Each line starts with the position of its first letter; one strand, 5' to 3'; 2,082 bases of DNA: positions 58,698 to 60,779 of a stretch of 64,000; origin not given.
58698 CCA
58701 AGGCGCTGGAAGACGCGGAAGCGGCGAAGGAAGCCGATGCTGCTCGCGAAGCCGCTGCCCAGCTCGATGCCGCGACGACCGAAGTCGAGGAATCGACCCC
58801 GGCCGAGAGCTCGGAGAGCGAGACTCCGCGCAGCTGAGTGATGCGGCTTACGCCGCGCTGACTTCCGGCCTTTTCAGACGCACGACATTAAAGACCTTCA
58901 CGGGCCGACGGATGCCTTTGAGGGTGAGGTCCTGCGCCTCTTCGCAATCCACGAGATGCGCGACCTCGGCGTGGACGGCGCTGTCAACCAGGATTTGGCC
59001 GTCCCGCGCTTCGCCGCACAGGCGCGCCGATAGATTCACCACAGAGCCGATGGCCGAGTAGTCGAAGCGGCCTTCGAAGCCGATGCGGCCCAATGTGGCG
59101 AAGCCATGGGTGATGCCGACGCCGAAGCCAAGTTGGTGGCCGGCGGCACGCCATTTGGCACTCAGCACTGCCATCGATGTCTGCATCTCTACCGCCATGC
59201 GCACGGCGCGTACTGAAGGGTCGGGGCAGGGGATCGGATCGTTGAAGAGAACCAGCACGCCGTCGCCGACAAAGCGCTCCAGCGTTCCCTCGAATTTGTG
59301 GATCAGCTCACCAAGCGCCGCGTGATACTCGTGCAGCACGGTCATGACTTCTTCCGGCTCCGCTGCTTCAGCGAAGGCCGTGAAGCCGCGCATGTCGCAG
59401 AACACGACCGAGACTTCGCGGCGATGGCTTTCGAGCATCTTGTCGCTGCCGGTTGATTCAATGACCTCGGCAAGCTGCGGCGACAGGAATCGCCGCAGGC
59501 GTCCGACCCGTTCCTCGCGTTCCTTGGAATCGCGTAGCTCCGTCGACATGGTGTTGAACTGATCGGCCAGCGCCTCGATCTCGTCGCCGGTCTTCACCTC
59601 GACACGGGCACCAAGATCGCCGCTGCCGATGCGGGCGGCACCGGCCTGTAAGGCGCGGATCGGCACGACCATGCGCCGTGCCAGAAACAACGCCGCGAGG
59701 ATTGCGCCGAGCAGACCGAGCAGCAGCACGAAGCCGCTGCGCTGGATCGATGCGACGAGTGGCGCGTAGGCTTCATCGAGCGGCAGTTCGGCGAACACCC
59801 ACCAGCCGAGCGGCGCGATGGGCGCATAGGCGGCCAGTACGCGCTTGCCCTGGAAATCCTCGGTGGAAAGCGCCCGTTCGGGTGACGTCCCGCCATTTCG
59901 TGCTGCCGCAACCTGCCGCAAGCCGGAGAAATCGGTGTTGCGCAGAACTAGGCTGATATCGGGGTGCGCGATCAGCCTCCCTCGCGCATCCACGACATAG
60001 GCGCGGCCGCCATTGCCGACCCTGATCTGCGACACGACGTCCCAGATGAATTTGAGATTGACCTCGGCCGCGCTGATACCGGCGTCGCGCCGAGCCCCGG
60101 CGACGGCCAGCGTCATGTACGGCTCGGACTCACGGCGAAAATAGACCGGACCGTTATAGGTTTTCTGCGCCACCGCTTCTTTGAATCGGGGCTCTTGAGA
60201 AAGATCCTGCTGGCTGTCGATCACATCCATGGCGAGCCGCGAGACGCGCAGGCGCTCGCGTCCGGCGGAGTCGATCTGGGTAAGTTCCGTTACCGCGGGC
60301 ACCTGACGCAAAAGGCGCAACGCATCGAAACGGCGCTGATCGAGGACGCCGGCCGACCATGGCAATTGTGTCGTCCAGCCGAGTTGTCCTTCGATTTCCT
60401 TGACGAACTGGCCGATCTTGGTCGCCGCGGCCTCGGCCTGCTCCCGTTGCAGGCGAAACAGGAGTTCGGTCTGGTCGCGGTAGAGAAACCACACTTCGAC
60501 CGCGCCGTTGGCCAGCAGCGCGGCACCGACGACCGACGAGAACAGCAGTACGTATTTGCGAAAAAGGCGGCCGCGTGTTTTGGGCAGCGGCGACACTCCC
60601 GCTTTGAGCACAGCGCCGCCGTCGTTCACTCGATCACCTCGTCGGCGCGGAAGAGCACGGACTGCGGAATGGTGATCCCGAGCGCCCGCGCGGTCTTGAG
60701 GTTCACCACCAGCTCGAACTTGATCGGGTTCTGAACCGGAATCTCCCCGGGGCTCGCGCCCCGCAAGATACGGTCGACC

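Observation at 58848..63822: Tandem array of orphan periplasmic binding-protein genes translationally coupled to a HAMP-adenylate cyclase: candidate binding-protein-dependent cAMP signalling module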

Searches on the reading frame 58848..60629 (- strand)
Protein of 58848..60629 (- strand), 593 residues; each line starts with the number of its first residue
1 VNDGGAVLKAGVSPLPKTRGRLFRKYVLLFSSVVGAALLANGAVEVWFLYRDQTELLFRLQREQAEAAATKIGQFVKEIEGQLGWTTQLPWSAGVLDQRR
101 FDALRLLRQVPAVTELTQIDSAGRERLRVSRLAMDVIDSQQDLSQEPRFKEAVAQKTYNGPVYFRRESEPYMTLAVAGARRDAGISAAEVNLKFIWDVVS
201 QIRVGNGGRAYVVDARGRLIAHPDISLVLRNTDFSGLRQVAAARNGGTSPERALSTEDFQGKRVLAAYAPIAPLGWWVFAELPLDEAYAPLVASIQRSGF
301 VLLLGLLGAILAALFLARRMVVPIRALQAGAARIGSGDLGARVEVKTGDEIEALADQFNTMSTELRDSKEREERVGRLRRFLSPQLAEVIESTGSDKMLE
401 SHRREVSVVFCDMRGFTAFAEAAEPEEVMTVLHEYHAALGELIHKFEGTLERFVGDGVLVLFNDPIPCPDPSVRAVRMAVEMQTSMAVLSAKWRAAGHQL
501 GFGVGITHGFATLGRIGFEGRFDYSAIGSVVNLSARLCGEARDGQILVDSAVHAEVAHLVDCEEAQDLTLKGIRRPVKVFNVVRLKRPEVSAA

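Call 4: search_protein_families(library=ncbifam, proteins=[window:58848-60629:-], max_evalue=0.01)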
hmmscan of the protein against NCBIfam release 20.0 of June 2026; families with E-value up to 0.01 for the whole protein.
window:58848-60629:- (593 aa): 24 families
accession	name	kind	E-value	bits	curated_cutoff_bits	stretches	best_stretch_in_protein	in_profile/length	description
NF038263.1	prot_phos_SiaA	equivalog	1.4e-12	47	700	1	181-376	177-391/658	biofilm regulation protein phosphatase SiaA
NF040691.1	MtrAB_MtrB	equivalog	1.2e-11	44.4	450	1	283-383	177-276/507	MtrAB system histidine kinase MtrB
NF012163.2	BaeS_SmeS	equivalog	3.7e-10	39.3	500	1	301-370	169-238/457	sensor histidine kinase efflux regulator BaeS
NF033092.0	HK_WalK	equivalog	7.3e-10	38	725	1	292-374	175-255/594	cell wall metabolism sensor histidine kinase WalK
NF007837.0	PRK10549.1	equivalog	2.1e-09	36.6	603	1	298-367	166-235/466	envelope stress sensor histidine kinase BaeS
NF012226.0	AdeS_HK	equivalog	8.8e-09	35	500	1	299-369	63-135/353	two-component sensor histidine kinase AdeS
TIGR03903.1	TOMM_kin_cyc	equivalog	8.2e-08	30.5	705.75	1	398-573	280-454/1267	TOMM system kinase/cyclase fusion protein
NF041210.1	his_kin_PieS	equivalog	6.7e-07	28.6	850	1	300-381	171-252/474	two component system sensor histidine kinase PieS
NF007896.0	PRK10600.1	equivalog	7.8e-07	28.1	578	1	293-375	153-234/598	nitrate/nitrite two-component system sensor histidine kinase NarX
NF053592.1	HK_near_YfiR_like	equivalog_domain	2.3e-06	27.4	194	1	291-365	142-221/223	sensor histidine kinase, YfiR-like protein-associated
NF033094.0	HK_VanS_O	exception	3.3e-06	26.6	720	1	293-367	48-119/345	vancomycin resistance histidine kinase VanS-O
NF045911.1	TCSHisKinNblS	equivalog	3.7e-06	25.6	1000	1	309-371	194-256/621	two-component system sensor histidine kinase NblS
NF008318.0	PRK11107.1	equivalog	9.9e-06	23.9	890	1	294-369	176-251/920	two-component sensor histidine kinase BarA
NF007004.0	PRK09467.1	equivalog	1.5e-05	24.1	415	1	282-367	145-227/440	two-component system sensor histidine kinase EnvZ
NF008184.0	PRK10935.1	equivalog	1.8e-05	23.6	553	1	291-368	149-225/565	nitrate/nitrite two-component system sensor histidine kinase NarQ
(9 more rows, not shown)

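Call 5: search_protein_families(library=pfam, proteins=[window:58848-60629:-], max_evalue=0.01)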
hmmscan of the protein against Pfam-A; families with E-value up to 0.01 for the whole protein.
window:58848-60629:- (593 aa): 4 families
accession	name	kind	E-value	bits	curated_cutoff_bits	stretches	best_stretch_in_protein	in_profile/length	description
PF02743.24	dCache_1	-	3.3e-18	66.6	45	1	60-279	10-238/240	Cache domain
PF00211.25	Guanylate_cyc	-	1.3e-16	61.1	21.9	1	404-580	7-179/183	Adenylate and Guanylate cyclase catalytic domain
PF00672.30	HAMP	-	4.6e-16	59.3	25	1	315-367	1-53/53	HAMP domain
PF17201.10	Cache_3-Cache_2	-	9.2e-05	22.3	27.7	1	195-290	191-292/299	Cache 3/Cache 2 fusion domain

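Call 8: find_encoding_contigs(protein=window:58848-60629:-, flank=10000, max_places=6)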
Protein window:58848-60629:- (593 aa): no gene with exactly this product is on record in the collection.

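Call 9: find_homologous_proteins(query=window:58848-60629:-, max_evalue=1e-10)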
Query window:58848-60629:- (593 aa): 8000 proteins with E <= 1e-10 among 8000 candidates; the best 120 are listed.
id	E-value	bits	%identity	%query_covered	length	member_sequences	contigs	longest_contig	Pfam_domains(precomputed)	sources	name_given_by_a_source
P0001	0.0e+0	1302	100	100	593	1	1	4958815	PF00672.31,PF02743.25,PF00211.26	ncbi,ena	-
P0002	0.0e+0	1123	87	96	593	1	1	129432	PF00672.31,PF17201.11,PF02743.25,PF00211.26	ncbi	-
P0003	0.0e+0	1118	85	99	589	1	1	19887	PF00672.31,PF17201.11,PF02743.25,PF00211.26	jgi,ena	-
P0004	0.0e+0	1107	87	97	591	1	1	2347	PF00672.31,PF02743.25,PF00211.26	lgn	-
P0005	0.0e+0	1106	86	97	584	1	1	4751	PF00672.31,PF02743.25,PF00211.26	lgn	-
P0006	0.0e+0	1105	84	99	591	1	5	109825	PF00672.31,PF02743.25,PF00211.26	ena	-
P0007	0.0e+0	1104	85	99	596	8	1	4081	PF00672.31,PF02743.25,PF00211.26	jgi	jgi:adenylate cyclase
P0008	0.0e+0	1101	86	96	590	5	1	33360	PF00672.31,PF02743.25,PF00211.26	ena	-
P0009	0.0e+0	1098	84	99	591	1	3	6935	PF00672.31,PF02743.25,PF00211.26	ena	-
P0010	0.0e+0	1087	83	99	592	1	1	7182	PF00672.31,PF17201.11,PF02743.25,PF00211.26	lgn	-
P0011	0.0e+0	1081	83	98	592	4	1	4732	PF00672.31,PF17201.11,PF02743.25,PF00211.26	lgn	-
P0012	0.0e+0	1079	82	99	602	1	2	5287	PF00672.31,PF17201.11,PF02743.25,PF00211.26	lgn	-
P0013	0.0e+0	1072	82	99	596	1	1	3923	PF00672.31,PF02743.25,PF00211.26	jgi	-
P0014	0.0e+0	1071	83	96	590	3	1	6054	PF00672.31,PF17201.11,PF02743.25,PF00211.26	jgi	jgi:adenylate cyclase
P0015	4.6e-297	1004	77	98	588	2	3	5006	PF00672.31,PF17201.11,PF02743.25,PF00211.26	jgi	jgi:adenylate cyclase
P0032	4.4e-249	846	68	96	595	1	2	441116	PF00672.31,PF17201.11,PF02743.25,PF00211.26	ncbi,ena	-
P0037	1.2e-243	828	67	59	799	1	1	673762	PF00672.31,PF13185.13,PF02743.25,PF01590.33,PF13492.13,PF00211.26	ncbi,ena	-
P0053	8.5e-218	743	55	96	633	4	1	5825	PF00672.31,PF17201.11,PF02743.25,PF00211.26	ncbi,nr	ncbi:MAG: HAMP domain-containing protein [Gemmatimonadetes bacterium]|nr:HAMP domain-containing prot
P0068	6.0e-210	717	58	96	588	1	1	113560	PF00672.31,PF02743.25,PF00211.26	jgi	jgi:adenylate cyclase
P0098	5.9e-203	694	56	97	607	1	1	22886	PF00672.31,PF02743.25,PF00211.26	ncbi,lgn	ncbi:MAG: adenylate/guanylate cyclase domain-containing protein [Arenicellales bacterium]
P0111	6.9e-200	684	56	96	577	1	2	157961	PF00672.31,PF02743.25,PF00211.26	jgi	jgi:adenylate cyclase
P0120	5.6e-196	671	55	96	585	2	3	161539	PF00672.31,PF02743.25,PF00211.26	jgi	jgi:class 3 adenylate cyclase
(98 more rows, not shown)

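Call 10: find_encoding_contigs(protein=P0001, flank=10000, max_places=3)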
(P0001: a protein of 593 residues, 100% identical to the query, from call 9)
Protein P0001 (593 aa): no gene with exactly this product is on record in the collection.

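Call 17: find_encoding_contigs(protein=P0002, flank=10000, max_places=2)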
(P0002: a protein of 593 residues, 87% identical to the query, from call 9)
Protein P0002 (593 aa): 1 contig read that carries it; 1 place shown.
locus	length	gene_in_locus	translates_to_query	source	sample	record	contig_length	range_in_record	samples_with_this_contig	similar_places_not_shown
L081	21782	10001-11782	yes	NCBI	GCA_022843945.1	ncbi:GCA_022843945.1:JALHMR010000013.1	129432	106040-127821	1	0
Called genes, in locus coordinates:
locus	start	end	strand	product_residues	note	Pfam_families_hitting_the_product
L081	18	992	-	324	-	PF04392:ABC_sub_bind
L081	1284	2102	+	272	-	PF04392:ABC_sub_bind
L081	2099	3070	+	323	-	PF04392:ABC_sub_bind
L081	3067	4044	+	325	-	PF04392:ABC_sub_bind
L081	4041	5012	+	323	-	PF04392:ABC_sub_bind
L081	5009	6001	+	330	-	PF04392:ABC_sub_bind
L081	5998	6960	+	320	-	PF04392:ABC_sub_bind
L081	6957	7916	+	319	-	PF13458:Peripla_BP_6, PF04392:ABC_sub_bind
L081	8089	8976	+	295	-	PF04392:ABC_sub_bind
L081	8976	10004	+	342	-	PF04392:ABC_sub_bind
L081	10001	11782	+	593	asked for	PF02743:dCache_1, PF17201:Cache_3-Cache_2 (faint), PF00672:HAMP, PF00211:Guanylate_cyc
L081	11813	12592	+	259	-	PF00106:adh_short, PF08659:KR, PF23441:SDR (weak), PF13561:adh_short_C2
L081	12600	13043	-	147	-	-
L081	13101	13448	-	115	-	PF00034:Cytochrom_C (faint)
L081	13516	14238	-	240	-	PF06242:TrcR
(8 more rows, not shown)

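Call 18: find_encoding_contigs(protein=P0120, flank=10000, max_places=3)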
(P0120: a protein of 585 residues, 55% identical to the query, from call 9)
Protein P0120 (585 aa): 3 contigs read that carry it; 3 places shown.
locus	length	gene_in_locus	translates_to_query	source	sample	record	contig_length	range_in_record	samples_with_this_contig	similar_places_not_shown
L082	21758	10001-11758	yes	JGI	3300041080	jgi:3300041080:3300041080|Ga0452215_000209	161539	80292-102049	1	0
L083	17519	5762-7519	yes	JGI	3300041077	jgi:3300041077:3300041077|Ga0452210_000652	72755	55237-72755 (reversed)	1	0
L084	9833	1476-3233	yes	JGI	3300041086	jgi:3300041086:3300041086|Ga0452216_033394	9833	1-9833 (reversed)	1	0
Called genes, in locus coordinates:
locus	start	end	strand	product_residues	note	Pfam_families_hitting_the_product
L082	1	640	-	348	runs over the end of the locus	PF01370:Epimerase, PF04321:RmlD_sub_bind, PF01073:3Beta_HSD, PF16363:GDP_Man_Dehyd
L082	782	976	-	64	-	-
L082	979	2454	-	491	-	PF01425:Amidase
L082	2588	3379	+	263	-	PF02679:ComA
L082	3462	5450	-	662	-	PF00330:Aconitase, PF00694:Aconitase_C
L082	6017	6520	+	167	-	PF11158:DUF2938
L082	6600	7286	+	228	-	-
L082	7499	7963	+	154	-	PF07355:GRDB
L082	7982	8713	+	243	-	-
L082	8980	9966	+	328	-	PF04392:ABC_sub_bind, PF13458:Peripla_BP_6 (weak)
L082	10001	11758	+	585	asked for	PF02743:dCache_1, PF00672:HAMP, PF00211:Guanylate_cyc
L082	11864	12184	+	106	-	PF04380:BMFP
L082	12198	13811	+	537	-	PF08238:Sel1, PF01471:PG_binding_1, PF01963:TraB_PrgY_gumN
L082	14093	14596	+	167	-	PF10722:YbjN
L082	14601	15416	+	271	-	PF03807:F420_oxidored, PF14748:P5CR_dimer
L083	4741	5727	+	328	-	PF04392:ABC_sub_bind, PF13458:Peripla_BP_6 (weak)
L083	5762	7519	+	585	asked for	PF02743:dCache_1, PF00672:HAMP, PF00211:Guanylate_cyc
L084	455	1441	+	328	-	PF04392:ABC_sub_bind, PF13458:Peripla_BP_6 (weak)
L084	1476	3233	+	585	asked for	PF02743:dCache_1, PF00672:HAMP, PF00211:Guanylate_cyc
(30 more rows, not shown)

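Call 34: find_encoding_contigs(protein=P0032, flank=8000, max_places=1)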
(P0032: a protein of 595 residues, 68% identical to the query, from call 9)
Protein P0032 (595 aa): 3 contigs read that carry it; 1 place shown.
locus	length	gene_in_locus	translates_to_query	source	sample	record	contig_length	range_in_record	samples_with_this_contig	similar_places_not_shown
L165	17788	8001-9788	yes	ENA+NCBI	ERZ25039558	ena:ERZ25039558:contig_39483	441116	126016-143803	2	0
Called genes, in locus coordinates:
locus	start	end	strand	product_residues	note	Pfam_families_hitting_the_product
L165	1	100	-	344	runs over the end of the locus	PF01795:Methyltransf_5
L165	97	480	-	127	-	PF02381:MraZ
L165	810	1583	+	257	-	PF01510:Amidase_2, PF01471:PG_binding_1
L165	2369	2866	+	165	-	PF05598:DUF772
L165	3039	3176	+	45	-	-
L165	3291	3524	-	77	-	-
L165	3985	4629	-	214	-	-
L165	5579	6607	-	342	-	PF01548:DEDD_Tnp_IS110, PF02371:Transposase_20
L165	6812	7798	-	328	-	PF04392:ABC_sub_bind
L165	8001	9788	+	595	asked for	PF02743:dCache_1, PF17201:Cache_3-Cache_2 (weak), PF00672:HAMP, PF00211:Guanylate_cyc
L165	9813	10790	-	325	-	PF04392:ABC_sub_bind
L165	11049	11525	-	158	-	PF14833:NAD_binding_11, PF21761:RedAm-like_C (weak)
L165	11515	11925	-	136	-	PF01488:Shikimate_DH (weak), PF02737:3HCDH_N (weak), PF02826:2-Hacid_dh_C (weak), PF03446:NAD_binding_2, PF03807:F420_oxidored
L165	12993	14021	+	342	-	PF01548:DEDD_Tnp_IS110, PF02371:Transposase_20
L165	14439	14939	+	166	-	-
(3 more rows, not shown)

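Call 35: find_encoding_contigs(protein=P0068, flank=8000, max_places=1)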
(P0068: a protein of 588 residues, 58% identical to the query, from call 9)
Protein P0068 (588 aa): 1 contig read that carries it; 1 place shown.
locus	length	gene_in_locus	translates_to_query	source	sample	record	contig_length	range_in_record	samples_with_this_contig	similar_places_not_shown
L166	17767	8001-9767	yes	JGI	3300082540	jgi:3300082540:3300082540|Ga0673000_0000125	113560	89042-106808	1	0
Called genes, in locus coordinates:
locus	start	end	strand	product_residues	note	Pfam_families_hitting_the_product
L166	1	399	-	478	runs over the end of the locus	PF00206:Lyase_1, PF14698:ASL_C2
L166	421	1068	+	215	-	PF00578:AhpC-TSA, PF08534:Redoxin, PF00085:Thioredoxin (faint), PF13098:Thioredoxin_2, PF13905:Thioredoxin_8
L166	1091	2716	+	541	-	PF07719:TPR_2 (faint)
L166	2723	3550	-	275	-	PF04909:Amidohydro_2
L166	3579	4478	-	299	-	PF01728:FtsJ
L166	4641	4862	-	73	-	PF03884:YacG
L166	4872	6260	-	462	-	PF10150:RNase_E_G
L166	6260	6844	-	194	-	PF02545:Maf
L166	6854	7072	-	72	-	PF01176:eIF-1a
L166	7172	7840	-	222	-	PF00080:Sod_Cu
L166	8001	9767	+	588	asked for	PF02743:dCache_1, PF00672:HAMP, PF00211:Guanylate_cyc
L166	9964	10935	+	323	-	PF04392:ABC_sub_bind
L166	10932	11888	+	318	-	PF04392:ABC_sub_bind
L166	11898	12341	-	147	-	PF01451:LMWPc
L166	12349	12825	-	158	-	PF06793:UPF0262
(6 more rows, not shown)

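Call 36: find_encoding_contigs(protein=P0098, flank=8000, max_places=1)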
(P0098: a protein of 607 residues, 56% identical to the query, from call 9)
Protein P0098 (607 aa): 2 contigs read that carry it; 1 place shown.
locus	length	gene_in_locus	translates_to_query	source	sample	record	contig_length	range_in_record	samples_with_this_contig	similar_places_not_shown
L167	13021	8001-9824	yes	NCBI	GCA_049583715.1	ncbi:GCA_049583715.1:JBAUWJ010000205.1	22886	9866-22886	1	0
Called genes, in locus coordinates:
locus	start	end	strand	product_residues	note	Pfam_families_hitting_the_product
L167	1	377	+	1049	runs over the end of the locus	PF00873:ACR_tran, PF02355:SecD_SecF_C (weak)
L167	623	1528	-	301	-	PF00892:EamA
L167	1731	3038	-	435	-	PF01266:DAO, PF13738:Pyr_redox_3 (faint)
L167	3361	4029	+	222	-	PF06035:Peptidase_C93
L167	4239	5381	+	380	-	PF01734:Patatin, PF12536:DUF3734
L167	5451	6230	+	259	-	PF00106:adh_short, PF08659:KR, PF23441:SDR, PF13561:adh_short_C2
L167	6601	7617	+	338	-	PF04392:ABC_sub_bind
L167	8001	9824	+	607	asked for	PF02743:dCache_1, PF00672:HAMP, PF00211:Guanylate_cyc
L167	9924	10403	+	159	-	PF01047:MarR (weak), PF12802:MarR_2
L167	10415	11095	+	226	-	PF12746:GNAT_acetyltran (weak), PF00583:Acetyltransf_1, PF08445:FR47, PF13508:Acetyltransf_7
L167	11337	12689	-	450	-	PF05598:DUF772, PF01609:DDE_Tnp_1, PF13751:DDE_Tnp_1_6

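Call 68: list_cluster_members(proteins=[P0001, window:60629-61606:-])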
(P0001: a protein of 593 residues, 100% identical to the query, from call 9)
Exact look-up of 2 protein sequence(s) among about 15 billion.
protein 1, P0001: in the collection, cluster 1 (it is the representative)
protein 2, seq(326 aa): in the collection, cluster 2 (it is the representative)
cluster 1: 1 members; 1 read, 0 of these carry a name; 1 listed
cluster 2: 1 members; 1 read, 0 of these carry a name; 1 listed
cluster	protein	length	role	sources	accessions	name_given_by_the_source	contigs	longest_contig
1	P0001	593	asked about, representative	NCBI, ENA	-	-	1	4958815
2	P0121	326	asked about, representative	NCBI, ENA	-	-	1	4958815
